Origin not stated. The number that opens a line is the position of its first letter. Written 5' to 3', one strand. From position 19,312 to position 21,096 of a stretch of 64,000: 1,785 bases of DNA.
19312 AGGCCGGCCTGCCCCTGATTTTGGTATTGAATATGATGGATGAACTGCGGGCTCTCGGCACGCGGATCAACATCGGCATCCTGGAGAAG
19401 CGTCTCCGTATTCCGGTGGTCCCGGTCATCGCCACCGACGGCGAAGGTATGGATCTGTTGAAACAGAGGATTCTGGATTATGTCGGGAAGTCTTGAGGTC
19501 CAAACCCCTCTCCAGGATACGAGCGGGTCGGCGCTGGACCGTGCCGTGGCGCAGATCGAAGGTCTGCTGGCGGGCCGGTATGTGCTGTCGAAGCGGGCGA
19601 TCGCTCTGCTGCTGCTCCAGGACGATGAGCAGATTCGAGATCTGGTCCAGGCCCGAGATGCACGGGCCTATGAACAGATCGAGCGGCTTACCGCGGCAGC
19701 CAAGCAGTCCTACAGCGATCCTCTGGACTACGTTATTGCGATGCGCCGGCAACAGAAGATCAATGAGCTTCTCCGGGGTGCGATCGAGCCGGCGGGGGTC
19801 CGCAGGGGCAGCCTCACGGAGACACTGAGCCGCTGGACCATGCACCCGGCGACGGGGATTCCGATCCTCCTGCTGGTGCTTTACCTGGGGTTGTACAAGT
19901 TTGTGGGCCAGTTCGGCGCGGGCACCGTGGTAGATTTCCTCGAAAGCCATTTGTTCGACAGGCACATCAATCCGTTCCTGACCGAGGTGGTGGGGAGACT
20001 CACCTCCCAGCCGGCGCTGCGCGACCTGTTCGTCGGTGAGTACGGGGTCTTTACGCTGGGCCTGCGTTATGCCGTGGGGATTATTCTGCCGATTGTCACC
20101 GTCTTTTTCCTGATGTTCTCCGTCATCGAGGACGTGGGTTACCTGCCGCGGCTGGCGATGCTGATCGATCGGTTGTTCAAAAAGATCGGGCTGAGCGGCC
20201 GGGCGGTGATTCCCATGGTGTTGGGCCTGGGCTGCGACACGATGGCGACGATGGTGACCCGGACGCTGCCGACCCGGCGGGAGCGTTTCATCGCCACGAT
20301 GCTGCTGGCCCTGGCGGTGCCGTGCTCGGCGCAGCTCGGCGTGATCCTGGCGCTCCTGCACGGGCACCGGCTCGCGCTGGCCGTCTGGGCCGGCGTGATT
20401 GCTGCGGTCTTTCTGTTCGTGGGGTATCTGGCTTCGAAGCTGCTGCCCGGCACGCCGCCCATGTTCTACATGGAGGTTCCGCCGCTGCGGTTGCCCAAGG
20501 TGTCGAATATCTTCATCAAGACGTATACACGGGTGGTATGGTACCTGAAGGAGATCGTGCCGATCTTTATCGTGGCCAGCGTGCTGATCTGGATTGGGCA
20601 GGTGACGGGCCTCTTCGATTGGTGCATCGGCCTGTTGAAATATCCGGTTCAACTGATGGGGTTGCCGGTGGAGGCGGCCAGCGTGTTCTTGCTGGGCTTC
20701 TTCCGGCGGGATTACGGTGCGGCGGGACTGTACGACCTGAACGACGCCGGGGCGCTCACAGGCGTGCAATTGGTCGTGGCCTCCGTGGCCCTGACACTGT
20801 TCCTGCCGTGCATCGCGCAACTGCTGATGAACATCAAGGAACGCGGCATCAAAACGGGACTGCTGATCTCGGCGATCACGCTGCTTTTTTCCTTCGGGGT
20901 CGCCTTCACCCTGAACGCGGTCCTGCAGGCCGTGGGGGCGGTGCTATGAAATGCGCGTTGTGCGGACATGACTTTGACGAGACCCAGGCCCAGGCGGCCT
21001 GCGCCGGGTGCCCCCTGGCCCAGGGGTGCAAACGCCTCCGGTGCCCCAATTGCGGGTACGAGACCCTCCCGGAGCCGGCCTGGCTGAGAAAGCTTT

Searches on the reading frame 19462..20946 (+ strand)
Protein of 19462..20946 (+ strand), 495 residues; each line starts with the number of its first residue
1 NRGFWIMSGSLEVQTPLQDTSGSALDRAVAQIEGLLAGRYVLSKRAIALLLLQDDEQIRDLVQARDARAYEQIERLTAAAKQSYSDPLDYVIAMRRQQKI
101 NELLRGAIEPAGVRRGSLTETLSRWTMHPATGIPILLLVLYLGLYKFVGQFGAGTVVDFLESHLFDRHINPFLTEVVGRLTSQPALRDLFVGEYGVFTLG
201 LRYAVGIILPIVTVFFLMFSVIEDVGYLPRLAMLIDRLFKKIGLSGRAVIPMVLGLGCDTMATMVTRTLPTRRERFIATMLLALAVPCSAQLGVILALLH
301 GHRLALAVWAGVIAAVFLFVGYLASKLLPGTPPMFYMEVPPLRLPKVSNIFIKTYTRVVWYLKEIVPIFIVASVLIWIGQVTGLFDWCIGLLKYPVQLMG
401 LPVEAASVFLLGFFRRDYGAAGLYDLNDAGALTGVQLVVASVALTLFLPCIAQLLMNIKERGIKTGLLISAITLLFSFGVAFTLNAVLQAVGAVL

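Call 75: search_protein_families(library=pfam, proteins=[window:19462-20946:+], max_evalue=0.00001)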
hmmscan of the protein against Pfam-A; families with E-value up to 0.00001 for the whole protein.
window:19462-20946:+ (495 aa): 3 families
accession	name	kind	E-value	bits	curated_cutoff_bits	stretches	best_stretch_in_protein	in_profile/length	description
PF07670.19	Gate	-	2e-31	109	29.6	2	208-298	4-100/104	Nucleoside recognition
PF07664.17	FeoB_C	-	7.8e-12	45.2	26.6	1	309-357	4-54/54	Ferrous iron transport protein B C terminus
PF17910.6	FeoB_Cyto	-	2.8e-11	44.1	23.4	1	23-108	3-89/90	FeoB cytosolic helical domain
